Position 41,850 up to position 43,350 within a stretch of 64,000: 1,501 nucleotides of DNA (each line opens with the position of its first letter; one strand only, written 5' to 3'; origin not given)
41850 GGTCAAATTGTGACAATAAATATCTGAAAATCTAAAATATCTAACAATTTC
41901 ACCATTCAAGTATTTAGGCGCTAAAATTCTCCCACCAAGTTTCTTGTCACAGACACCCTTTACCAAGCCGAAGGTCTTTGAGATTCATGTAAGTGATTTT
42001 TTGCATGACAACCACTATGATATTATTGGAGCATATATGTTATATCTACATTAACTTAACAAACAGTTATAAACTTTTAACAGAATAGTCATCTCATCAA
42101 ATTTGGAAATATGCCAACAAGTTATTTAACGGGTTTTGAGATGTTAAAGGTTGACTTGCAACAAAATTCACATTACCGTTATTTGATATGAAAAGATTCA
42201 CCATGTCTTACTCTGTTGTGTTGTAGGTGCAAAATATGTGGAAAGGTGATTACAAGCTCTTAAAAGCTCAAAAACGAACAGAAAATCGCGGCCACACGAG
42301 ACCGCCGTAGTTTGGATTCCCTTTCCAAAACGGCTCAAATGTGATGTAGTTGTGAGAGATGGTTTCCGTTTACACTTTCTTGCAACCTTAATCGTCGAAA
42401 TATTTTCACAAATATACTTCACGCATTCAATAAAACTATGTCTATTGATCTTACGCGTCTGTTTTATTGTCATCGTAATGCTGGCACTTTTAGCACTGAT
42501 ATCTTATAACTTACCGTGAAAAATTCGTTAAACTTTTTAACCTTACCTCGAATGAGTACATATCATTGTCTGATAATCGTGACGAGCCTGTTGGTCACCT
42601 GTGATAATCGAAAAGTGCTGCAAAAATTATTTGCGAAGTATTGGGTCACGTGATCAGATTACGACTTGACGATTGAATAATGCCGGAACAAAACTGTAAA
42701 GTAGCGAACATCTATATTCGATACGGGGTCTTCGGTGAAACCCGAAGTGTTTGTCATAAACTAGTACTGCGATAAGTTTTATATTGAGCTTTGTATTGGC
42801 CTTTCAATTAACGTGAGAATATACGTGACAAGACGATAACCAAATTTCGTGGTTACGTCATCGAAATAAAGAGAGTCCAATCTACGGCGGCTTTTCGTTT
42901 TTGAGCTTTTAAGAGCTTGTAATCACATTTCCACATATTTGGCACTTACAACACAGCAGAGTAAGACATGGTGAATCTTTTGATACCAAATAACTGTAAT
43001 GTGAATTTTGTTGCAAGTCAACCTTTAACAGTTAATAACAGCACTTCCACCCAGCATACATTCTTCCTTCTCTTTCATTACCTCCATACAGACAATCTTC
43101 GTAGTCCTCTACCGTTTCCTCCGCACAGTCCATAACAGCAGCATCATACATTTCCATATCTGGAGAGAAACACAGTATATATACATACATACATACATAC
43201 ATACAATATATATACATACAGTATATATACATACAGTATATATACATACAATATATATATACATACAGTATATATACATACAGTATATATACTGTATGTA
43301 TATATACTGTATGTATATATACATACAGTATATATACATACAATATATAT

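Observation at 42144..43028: Nested TTAA-flanked TIR element (piggyBac-type MITE) inside a repeat copy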

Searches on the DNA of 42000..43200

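Call 54: search_rna_families(source=window, start=42000, end=43200, threshold=evalue, max_evalue=1)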
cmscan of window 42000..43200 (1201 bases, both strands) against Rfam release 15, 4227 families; matches with E-value up to 1: 2.
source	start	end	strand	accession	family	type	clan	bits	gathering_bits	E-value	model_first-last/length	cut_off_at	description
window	43157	43200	-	RF04217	mir-297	Gene; miRNA;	-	23.4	90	0.24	27-71/71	5'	mir-297 microRNA precursor family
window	43005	43066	-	RF02113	DLG2-AS1_2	Gene; lncRNA;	-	17.6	70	0.13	157-215/215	no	DLG2 antisense RNA 1 conserved region 2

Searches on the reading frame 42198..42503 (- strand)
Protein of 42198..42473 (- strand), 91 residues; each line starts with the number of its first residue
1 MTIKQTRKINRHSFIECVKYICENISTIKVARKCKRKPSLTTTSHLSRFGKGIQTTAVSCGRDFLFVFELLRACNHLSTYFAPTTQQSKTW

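Call 13: search_protein_families(library=pfam, proteins=[window:42198-42473:-], max_evalue=0.01)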
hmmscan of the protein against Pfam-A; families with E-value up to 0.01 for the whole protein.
window:42198-42473:- (91 aa): 0 families

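Call 16: find_homologous_proteins(query=window:42198-42473:-, max_evalue=0.001)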
Query window:42198-42473:- (91 aa): 1 proteins with E <= 0.001 among 1 candidates.
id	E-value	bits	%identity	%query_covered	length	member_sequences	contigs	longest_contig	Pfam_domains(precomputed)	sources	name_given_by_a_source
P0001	1.2e-41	158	88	93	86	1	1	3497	-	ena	-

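Call 17: find_encoding_contigs(protein=P0001, flank=10000, max_places=10)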
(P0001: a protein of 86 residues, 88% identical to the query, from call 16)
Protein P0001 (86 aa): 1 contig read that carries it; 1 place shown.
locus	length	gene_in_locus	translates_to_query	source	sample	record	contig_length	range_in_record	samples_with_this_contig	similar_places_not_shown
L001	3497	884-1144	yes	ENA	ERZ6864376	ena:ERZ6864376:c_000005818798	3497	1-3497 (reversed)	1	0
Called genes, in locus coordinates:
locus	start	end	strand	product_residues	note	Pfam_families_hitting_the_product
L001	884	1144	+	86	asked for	-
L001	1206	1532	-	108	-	-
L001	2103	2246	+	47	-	-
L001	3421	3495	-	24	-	?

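Call 69: search_protein_families(library=pfam, alignment_id=A5, max_evalue=0.01)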
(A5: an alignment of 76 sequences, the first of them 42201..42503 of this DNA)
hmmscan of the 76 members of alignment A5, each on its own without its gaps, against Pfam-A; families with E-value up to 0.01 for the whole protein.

A. member 1, window:42201-42503:- (101 aa): 0 families

B. families by the number of members that match (of 76 scanned): 20 families
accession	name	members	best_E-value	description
PF00078.32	RVT_1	1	6.2e-26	Reverse transcriptase (RNA-dependent DNA polymerase)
PF13384.12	HTH_23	1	1.2e-09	Homeodomain-like domain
PF13551.12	HTH_29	1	2e-07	Winged helix-turn helix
PF13936.12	HTH_38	1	2.7e-07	Helix-turn-helix domain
PF13518.12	HTH_28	1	1.2e-05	Helix-turn-helix domain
PF25787.1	HTH_SB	1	1.8e-05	Sleeping Beauty transposase HTH domain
PF13966.11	zf-RVT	1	5.3e-05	zinc-binding in reverse transcriptase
PF18024.7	HTH_50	1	0.00023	Helix-turn-helix domain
PF02796.21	HTH_7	1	0.00026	Helix-turn-helix domain of resolvase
PF04545.22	Sigma70_r4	1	0.00039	Sigma-70, region 4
PF08281.18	Sigma70_r4_2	1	0.00076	Sigma-70, region 4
PF12802.13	MarR_2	1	0.0013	MarR family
PF25213.1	HVO_A0261_N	1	0.0016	HVO_A0261 N-terminal domain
PF00292.24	PAX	1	0.0048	'Paired box' domain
PF20231.3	DUF6589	1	0.0055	Family of unknown function (DUF6589)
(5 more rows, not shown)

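Call 78: search_protein_families(library=pfam, proteins=[L001:1206-1532:-], max_evalue=0.01)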
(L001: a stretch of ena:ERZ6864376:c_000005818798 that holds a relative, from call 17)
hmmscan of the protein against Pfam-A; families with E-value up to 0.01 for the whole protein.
L001:1206-1532:- (108 aa): 0 families
